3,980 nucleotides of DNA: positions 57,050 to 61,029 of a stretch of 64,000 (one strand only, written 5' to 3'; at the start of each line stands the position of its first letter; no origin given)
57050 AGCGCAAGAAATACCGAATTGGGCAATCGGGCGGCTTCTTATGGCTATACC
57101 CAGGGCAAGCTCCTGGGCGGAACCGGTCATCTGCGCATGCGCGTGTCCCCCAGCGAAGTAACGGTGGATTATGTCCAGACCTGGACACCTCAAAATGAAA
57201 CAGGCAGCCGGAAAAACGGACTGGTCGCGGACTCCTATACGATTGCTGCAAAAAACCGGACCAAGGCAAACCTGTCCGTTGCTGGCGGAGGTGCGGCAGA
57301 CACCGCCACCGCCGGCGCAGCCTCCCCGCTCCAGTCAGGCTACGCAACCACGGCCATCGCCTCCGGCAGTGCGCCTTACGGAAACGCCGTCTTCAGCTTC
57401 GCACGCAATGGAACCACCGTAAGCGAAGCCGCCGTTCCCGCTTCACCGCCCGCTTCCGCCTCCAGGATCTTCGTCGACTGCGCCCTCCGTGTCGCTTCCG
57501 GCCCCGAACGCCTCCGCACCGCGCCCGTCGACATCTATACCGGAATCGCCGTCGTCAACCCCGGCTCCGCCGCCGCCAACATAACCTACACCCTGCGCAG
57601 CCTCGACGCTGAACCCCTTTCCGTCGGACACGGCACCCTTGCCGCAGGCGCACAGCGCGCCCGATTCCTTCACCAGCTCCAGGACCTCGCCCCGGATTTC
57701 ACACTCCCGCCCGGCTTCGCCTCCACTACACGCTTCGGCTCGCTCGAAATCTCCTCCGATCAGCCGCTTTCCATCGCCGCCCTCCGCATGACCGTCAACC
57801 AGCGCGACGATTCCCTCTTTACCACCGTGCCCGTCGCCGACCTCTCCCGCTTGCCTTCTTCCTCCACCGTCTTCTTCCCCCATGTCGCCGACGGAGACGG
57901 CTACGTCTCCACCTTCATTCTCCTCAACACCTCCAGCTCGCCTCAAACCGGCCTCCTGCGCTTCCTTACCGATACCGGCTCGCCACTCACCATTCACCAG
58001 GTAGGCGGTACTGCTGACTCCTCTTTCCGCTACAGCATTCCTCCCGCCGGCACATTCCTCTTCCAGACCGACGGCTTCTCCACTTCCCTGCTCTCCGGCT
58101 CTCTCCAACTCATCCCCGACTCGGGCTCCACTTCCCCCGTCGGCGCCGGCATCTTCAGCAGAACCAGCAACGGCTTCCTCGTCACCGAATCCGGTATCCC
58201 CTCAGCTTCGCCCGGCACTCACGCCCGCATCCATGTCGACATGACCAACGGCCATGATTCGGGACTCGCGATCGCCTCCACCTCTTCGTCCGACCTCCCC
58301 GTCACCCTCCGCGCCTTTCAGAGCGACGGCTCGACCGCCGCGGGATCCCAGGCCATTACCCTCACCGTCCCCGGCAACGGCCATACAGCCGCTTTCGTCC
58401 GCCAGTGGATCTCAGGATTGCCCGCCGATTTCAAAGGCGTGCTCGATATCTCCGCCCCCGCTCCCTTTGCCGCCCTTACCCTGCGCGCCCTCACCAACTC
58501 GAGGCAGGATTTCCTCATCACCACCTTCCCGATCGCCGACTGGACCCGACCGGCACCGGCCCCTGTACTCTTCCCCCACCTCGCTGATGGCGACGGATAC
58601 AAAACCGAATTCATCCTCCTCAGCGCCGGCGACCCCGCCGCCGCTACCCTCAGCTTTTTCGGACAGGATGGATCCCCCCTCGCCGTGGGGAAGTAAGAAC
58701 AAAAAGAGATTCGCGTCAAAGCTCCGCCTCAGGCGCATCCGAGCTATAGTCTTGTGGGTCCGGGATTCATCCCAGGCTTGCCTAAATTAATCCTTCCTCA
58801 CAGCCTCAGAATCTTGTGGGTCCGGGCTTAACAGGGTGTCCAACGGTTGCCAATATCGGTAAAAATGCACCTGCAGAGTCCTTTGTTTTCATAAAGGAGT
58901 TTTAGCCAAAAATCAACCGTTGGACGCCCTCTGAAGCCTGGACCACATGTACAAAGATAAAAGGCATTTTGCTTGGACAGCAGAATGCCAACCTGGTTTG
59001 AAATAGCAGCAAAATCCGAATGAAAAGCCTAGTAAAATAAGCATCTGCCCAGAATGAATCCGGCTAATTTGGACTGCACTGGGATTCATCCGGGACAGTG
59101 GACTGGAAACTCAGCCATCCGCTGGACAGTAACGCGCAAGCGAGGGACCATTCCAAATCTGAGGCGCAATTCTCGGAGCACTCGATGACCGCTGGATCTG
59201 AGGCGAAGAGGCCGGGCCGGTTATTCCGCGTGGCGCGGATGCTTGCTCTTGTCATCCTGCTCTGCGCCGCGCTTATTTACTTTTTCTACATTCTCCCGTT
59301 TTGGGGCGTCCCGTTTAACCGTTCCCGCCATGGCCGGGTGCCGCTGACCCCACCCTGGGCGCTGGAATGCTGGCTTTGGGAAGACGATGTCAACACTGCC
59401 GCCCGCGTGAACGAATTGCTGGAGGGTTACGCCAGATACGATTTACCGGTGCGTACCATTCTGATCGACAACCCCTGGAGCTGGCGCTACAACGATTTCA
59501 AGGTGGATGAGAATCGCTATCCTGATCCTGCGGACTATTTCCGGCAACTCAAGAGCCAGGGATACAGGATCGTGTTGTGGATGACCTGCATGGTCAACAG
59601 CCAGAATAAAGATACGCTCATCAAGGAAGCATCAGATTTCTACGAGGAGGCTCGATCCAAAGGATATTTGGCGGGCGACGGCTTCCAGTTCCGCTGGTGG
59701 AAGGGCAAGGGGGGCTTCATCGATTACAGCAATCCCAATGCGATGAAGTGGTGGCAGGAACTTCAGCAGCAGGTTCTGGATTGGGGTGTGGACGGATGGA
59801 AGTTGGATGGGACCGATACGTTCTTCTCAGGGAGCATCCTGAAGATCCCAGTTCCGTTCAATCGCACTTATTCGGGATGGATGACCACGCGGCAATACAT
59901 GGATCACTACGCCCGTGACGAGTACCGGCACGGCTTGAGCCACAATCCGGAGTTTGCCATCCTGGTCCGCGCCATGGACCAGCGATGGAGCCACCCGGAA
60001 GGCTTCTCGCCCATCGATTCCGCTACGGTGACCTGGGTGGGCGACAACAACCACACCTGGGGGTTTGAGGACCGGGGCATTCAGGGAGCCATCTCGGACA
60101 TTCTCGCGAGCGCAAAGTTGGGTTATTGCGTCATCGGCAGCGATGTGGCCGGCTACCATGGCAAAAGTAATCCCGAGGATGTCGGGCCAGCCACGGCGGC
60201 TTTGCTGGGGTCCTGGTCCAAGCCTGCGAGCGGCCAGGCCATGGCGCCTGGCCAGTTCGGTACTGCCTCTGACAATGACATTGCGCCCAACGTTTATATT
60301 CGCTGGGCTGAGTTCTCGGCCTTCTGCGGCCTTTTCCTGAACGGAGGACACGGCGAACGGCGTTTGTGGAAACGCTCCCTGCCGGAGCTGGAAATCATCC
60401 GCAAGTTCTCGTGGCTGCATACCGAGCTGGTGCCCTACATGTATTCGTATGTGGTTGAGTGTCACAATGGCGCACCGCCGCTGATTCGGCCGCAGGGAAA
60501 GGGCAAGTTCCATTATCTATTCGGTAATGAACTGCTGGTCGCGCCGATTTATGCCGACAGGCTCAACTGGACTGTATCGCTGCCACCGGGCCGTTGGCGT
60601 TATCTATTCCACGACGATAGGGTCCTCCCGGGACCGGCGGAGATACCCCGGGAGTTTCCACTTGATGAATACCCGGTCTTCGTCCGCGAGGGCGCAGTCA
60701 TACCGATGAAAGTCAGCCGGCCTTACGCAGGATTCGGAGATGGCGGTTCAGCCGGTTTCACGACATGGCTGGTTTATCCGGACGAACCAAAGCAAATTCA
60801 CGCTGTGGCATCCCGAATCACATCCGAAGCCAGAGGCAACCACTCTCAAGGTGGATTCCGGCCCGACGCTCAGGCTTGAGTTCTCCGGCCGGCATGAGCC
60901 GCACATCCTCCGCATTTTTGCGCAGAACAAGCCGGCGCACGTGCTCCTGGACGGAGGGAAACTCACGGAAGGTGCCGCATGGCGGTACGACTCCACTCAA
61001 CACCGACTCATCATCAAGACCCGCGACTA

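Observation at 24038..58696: Recurring, apparently uncharacterised ~105-aa module in ~20 copies across five large secreted proteins with different enzymatic heads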

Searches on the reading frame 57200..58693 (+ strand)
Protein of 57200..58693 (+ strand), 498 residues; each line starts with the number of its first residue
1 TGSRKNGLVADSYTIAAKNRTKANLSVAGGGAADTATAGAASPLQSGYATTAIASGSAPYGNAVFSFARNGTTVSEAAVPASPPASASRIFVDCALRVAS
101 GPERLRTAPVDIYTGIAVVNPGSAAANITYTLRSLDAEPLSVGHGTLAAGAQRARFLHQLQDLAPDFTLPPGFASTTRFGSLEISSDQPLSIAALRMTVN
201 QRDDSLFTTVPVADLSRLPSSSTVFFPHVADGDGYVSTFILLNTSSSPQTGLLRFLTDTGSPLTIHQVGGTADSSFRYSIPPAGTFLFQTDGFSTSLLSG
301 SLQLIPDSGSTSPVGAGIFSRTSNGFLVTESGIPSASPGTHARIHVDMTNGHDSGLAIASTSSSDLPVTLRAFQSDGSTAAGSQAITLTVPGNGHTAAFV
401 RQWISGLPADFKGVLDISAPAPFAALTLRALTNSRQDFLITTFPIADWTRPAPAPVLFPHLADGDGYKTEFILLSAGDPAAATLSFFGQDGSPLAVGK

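Call 43: find_homologous_proteins(query=window:57200-58693:+, max_evalue=1e-10)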
Query window:57200-58693:+ (498 aa): 339 proteins with E <= 1e-10 among 8000 candidates; the best 120 are listed.
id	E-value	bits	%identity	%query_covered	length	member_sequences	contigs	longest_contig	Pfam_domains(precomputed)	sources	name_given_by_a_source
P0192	5.1e-211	720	74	91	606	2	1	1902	PF01161.26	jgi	jgi:phosphatidylethanolamine-binding protein (PEBP) family uncharacterized protein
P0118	2.5e-187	642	63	97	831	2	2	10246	PF24684.2,PF08450.19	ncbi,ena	-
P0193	1.4e-182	626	62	96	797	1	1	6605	PF26707.1,PF07603.18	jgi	jgi:hypothetical protein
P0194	1.2e-181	623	63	97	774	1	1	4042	PF00160.27,PF09136.17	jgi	jgi:cyclophilin family peptidyl-prolyl cis-trans isomerase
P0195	4.6e-181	621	63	96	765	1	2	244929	PF00160.27,PF09136.17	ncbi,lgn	-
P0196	4.2e-180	618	61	96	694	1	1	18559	PF00160.27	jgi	jgi:cyclophilin family peptidyl-prolyl cis-trans isomerase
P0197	1.4e-179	616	60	100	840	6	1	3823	PF23500.2,PF24684.2,PF08450.19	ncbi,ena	-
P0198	7.6e-179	614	60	96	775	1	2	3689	PF00160.27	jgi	jgi:peptidyl-prolyl cis-trans isomerase A (cyclophilin A)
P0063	5.6e-175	601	61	96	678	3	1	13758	PF00160.27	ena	-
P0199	1.0e-164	567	65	83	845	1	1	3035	PF00149.34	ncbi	-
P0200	1.8e-162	560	59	90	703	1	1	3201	PF08450.19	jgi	jgi:hypothetical protein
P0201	6.7e-162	558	54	97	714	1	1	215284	PF24684.2,PF01436.28,PF25021.2,PF06739.18,PF08450.19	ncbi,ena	-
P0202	4.5e-161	555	54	99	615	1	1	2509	PF01436.28,PF25021.2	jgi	jgi:hypothetical protein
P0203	6.2e-161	555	56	90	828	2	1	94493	PF01546.34,PF04389.23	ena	-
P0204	1.4e-160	553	56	91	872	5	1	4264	PF01546.34,PF04389.23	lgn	-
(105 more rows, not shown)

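Call 55: find_related_loci(query=A5, collection=genome_contigs, flank=3000)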
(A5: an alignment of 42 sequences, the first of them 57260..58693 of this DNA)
Query A5 (478 aa) in genome_contigs; peptide patterns used: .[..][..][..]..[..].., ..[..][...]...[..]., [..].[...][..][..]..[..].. (x = any residue, [..] = any of these).
401 stretches matched a pattern; 225 encode a relative of the query (tblastn E <= 1e-3); the best 80 are kept; 78 distinct loci.
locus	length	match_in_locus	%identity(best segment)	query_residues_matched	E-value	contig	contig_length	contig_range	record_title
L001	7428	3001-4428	63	1-477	0e+0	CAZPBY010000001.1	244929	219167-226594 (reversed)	MAG TPA_asm: uncultured Solibacteraceae bacterium isolate binchicken_co185_13 genome assembly, contig: NODE_47_length_24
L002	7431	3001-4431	64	1-477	0e+0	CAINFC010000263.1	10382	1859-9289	MAG: uncultured Acidobacteria bacterium isolate LaPlata_bin-3695 genome assembly, contig: bin-3695:263/326, whole genome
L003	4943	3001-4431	61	1-477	0e+0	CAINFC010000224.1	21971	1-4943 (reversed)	MAG: uncultured Acidobacteria bacterium isolate LaPlata_bin-3695 genome assembly, contig: bin-3695:224/326, whole genome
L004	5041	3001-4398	54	10-478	3e-163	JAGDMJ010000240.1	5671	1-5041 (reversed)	MAG: Bacteroidetes bacterium isolate CTSoil_037 scaffold_2064, whole genome shotgun sequence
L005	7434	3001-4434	54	1-478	2e-161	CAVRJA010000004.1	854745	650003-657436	MAG: uncultured Acidobacteriota bacterium isolate MFD05942.bin.2.7 genome assembly, contig: contig_21592, whole genome s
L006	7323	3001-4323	55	4-478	9e-157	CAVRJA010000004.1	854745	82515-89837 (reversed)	MAG: uncultured Acidobacteriota bacterium isolate MFD05942.bin.2.7 genome assembly, contig: contig_21592, whole genome s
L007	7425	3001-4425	52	4-478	3e-159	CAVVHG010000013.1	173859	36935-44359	MAG: uncultured Acidobacteriota bacterium isolate MFD02979.bin.1.139 genome assembly, contig: contig_81787, whole genome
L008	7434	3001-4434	53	4-478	1e-154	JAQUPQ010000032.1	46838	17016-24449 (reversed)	MAG: Terriglobia bacterium isolate STD1_3 NODE_1481_length_46838_cov_4.964270_Sandtown_D1, whole genome shotgun sequence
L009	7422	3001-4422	54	4-478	5e-154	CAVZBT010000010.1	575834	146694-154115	MAG: uncultured Acidobacteriota bacterium isolate MFD00905.bin.2.153 genome assembly, contig: contig_37077, whole genome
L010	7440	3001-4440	51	2-478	7e-152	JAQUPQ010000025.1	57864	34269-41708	MAG: Terriglobia bacterium isolate STD1_3 NODE_1033_length_57864_cov_5.201950_Sandtown_D1, whole genome shotgun sequence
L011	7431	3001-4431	51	1-478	5e-151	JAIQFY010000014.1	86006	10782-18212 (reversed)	MAG: Terriglobia bacterium isolate SRVP_39 SRVP18_hole-7m-from-trench_1_20cm_scaffold_126, whole genome shotgun sequence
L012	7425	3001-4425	51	4-478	1e-150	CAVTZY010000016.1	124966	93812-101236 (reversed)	MAG: Terriglobia bacterium isolate MFD04408.bin.2.106 genome assembly, contig: contig_30503, whole genome shotgun sequen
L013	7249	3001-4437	51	1-478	1e-150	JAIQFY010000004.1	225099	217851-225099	MAG: Terriglobia bacterium isolate SRVP_39 SRVP18_hole-7m-from-trench_1_20cm_scaffold_41, whole genome shotgun sequence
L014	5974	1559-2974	49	4-475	3e-149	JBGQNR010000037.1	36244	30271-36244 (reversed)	MAG: Acidobacteriota bacterium isolate OBJ2_061818_130_43 k141_629972_length_36244_cov_10.0511, whole genome shotgun seq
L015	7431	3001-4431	51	1-478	5e-149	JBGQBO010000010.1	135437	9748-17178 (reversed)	MAG: Terriglobia bacterium isolate OBJ2_061818_110_62 k141_1390934_length_135437_cov_16.1290, whole genome shotgun seque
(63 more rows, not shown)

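Call 56: predict_structure(alignment_id=A5)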
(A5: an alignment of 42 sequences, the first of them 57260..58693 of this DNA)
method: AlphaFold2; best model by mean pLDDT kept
length: 478 residues; sequences in the alignment: 42
mean_pLDDT: 94.9   pTM: 0.91
mean pLDDT of the five models: 94.9, 93.9, 93.7, 93.2, 92.7
residues with pLDDT >= 90: 442; 70-90: 36; 50-70: 0; < 50: 0
segments of 3 or more residues with pLDDT < 50: none
pLDDT, mean of each block of 10 residues (from residue 1): 93 94 92 95 95 94 97 93 85 97 97 97 98 96 97 92 98 96 94 93 95 95 97 98 95 97 97 92 97 94 92 94 96 96 97 96 92 97 94 97 96 94 92 95 95 94 96 89
secondary structure, 60 per line:
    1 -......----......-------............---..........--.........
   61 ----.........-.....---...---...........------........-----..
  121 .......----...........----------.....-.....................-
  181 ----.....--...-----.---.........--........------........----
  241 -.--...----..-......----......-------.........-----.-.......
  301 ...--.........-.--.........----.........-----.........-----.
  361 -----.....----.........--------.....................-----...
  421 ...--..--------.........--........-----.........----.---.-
elements in order: E2-7 E12-17 E25-36 E40-49 E52-60 E65-73 E75-79 E89-99 E106-113 E119-127 E132-136 H137-142 H153-157 E159-179 E185-189 E192-194 E204-212 E215-222 E229-236 E245-247 E255-260 E265-270 E278-286 E294-303 E306-314 E319-327 E332-340 E346-354 E366-370 E375-379 H380-383 E392-412 E418-423 E436-444 E447-454 E460-468

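Call 87: search_protein_families(library=pfam, proteins=[window:57260-58693:+], max_evalue=1)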
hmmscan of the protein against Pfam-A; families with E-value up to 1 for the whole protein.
window:57260-58693:+ (478 aa): 0 families

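Call 90: fold_search(model_id=the predicted structure, library=pdb)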
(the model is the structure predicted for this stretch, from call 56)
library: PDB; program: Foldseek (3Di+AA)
matches with E <= 10: 1554; with E <= 0.001: 58
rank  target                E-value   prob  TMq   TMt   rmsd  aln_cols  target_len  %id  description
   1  2df7_G                7.1e-07  0.41  0.12  0.13  20.4       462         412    9  Crystal structure of infectious bursal disease virus VP2 subviral particle (released 2006-06-27)
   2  1wce_A                1.0e-06  0.54  0.13  0.14  19.4       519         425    9  Crystal structure of the T13 IBDV viral particle reveals a missing link in icosahedral viruses evolution (released 2005-04-06)
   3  1wce_F                1.4e-06  0.51  0.13  0.14  19.4       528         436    9  Crystal structure of the T13 IBDV viral particle reveals a missing link in icosahedral viruses evolution (released 2005-04-06)
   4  7vrp_A                1.7e-06  0.44  0.12  0.13  21.8       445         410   11  Structure of infectious bursal disease virus Gx strain (released 2022-03-30)
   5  2df7_Q                1.7e-06  0.38  0.12  0.13  20.3       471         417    8  Crystal structure of infectious bursal disease virus VP2 subviral particle (released 2006-06-27)
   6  1wce_K                1.8e-06  0.47  0.13  0.14  19.4       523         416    9  Crystal structure of the T13 IBDV viral particle reveals a missing link in icosahedral viruses evolution (released 2005-04-06)
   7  1wce_I                1.8e-06  0.47  0.13  0.14  19.4       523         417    9  Crystal structure of the T13 IBDV viral particle reveals a missing link in icosahedral viruses evolution (released 2005-04-06)
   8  1wce_M                1.8e-06  0.47  0.13  0.14  19.4       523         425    9  Crystal structure of the T13 IBDV viral particle reveals a missing link in icosahedral viruses evolution (released 2005-04-06)
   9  1wce_G                1.9e-06  0.47  0.13  0.14  19.5       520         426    9  Crystal structure of the T13 IBDV viral particle reveals a missing link in icosahedral viruses evolution (released 2005-04-06)
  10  7vrn_A                1.9e-06  0.21  0.11  0.12  23.5       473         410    9  Structure of infectious bursal disease virus Gt strain (released 2022-03-30)
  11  1wce_H                2.1e-06  0.47  0.13  0.14  19.4       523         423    9  Crystal structure of the T13 IBDV viral particle reveals a missing link in icosahedral viruses evolution (released 2005-04-06)
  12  1wce_E                2.2e-06  0.51  0.13  0.14  19.5       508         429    8  Crystal structure of the T13 IBDV viral particle reveals a missing link in icosahedral viruses evolution (released 2005-04-06)
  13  2df7_R                3.1e-06  0.35  0.12  0.13  20.3       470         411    9  Crystal structure of infectious bursal disease virus VP2 subviral particle (released 2006-06-27)
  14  2df7_J                3.1e-06  0.23  0.11  0.12  20.8       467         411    9  Crystal structure of infectious bursal disease virus VP2 subviral particle (released 2006-06-27)
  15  1wce_D                3.3e-06  0.44  0.13  0.14  19.4       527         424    9  Crystal structure of the T13 IBDV viral particle reveals a missing link in icosahedral viruses evolution (released 2005-04-06)
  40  1nc7_D                1.1e-04  1.00  0.19  0.68   5.2       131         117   15  Crystal Structure of Thermotoga maritima 1070 (released 2003-07-01)
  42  1nc7_A                1.6e-04  1.00  0.18  0.63   5.1       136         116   15  Crystal Structure of Thermotoga maritima 1070 (released 2003-07-01)
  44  2ii7_D                2.5e-04  1.00  0.17  0.69   6.6       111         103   18  Anabaena sensory rhodopsin transducer (released 2007-03-20)
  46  1nc7_B                3.1e-04  1.00  0.18  0.64   5.5       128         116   16  Crystal Structure of Thermotoga maritima 1070 (released 2003-07-01)
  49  2ii8_F                3.3e-04  1.00  0.16  0.69   4.3       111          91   16  Anabaena sensory rhodopsin transducer (released 2007-03-20)
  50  2ii8_D                4.3e-04  1.00  0.16  0.66   6.1       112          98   19  Anabaena sensory rhodopsin transducer (released 2007-03-20)
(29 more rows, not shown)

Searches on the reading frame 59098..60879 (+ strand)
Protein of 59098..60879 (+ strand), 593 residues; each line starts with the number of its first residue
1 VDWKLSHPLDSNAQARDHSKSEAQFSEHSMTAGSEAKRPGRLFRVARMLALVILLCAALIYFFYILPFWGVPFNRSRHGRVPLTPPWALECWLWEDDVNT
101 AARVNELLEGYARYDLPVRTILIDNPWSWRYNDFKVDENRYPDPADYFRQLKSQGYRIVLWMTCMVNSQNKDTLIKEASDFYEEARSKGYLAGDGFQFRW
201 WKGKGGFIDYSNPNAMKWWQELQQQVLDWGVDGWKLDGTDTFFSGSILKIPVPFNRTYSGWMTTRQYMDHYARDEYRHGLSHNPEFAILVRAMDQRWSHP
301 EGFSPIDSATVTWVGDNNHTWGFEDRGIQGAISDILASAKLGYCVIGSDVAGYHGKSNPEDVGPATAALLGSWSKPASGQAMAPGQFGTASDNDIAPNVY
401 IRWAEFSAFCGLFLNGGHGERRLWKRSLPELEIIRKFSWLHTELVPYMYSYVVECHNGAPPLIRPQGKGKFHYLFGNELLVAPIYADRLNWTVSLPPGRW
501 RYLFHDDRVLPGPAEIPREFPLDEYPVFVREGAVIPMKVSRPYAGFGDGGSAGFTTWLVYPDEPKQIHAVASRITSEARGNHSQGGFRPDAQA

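Call 52: search_protein_families(library=pfam, proteins=[window:59098-60879:+], max_evalue=0.001)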
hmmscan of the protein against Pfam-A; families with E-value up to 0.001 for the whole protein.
window:59098-60879:+ (593 aa): 2 families
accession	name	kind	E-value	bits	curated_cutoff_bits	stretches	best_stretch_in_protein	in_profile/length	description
PF01055.32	Glyco_hydro_31_2nd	-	2e-42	146.1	23.5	1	82-450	2-327/328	Glycosyl hydrolases family 31 TIM-barrel domain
PF21365.3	Glyco_hydro_31_3rd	-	4.5e-10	40.3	24.4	1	472-535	24-87/87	Glycosyl hydrolase family 31 C-terminal domain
